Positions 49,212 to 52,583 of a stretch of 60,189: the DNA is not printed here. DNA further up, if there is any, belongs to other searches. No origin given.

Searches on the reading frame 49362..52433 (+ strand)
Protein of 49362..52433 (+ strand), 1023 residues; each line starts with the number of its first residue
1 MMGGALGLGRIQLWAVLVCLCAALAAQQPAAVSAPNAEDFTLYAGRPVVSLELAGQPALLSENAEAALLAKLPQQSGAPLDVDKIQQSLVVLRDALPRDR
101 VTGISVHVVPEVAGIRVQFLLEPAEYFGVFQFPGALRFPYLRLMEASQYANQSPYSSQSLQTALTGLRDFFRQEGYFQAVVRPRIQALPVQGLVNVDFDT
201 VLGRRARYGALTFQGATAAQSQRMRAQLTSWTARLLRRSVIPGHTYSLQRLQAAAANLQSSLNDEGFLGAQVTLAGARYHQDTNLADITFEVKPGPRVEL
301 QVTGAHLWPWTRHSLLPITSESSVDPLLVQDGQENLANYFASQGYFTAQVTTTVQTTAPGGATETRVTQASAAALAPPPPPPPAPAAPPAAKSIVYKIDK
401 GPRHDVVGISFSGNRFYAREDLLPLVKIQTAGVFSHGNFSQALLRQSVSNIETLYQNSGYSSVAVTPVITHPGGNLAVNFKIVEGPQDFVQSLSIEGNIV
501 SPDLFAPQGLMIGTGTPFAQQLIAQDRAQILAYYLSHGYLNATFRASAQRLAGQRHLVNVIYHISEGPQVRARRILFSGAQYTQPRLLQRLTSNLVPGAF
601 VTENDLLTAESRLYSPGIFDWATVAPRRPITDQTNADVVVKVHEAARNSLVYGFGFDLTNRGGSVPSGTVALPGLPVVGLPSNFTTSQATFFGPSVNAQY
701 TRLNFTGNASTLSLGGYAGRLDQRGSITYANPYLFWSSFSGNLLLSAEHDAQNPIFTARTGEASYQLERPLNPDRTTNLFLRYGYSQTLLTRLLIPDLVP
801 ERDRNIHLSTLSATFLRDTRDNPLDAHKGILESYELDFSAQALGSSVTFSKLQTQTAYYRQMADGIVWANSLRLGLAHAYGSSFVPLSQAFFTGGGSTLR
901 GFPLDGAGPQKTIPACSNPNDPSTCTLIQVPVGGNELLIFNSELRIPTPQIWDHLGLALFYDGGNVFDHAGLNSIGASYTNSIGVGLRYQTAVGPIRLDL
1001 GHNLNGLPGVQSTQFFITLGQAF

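Call 64: search_protein_families(library=pfam, proteins=[window:49362-52433:+], max_evalue=0.01)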
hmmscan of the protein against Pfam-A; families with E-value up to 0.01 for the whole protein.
window:49362-52433:+ (1023 aa): 3 families
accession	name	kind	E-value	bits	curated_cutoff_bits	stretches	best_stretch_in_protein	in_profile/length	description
PF01103.29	Omp85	-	9.1e-45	154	24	1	704-1023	1-325/325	Omp85 superfamily domain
PF07244.20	POTRA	-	4.6e-43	146.2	21.3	4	408-485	5-79/79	Surface antigen variable number repeat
PF08479.16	POTRA_2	-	2.1e-06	27.9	24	0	408-466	5-58/76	POTRA domain, ShlB-type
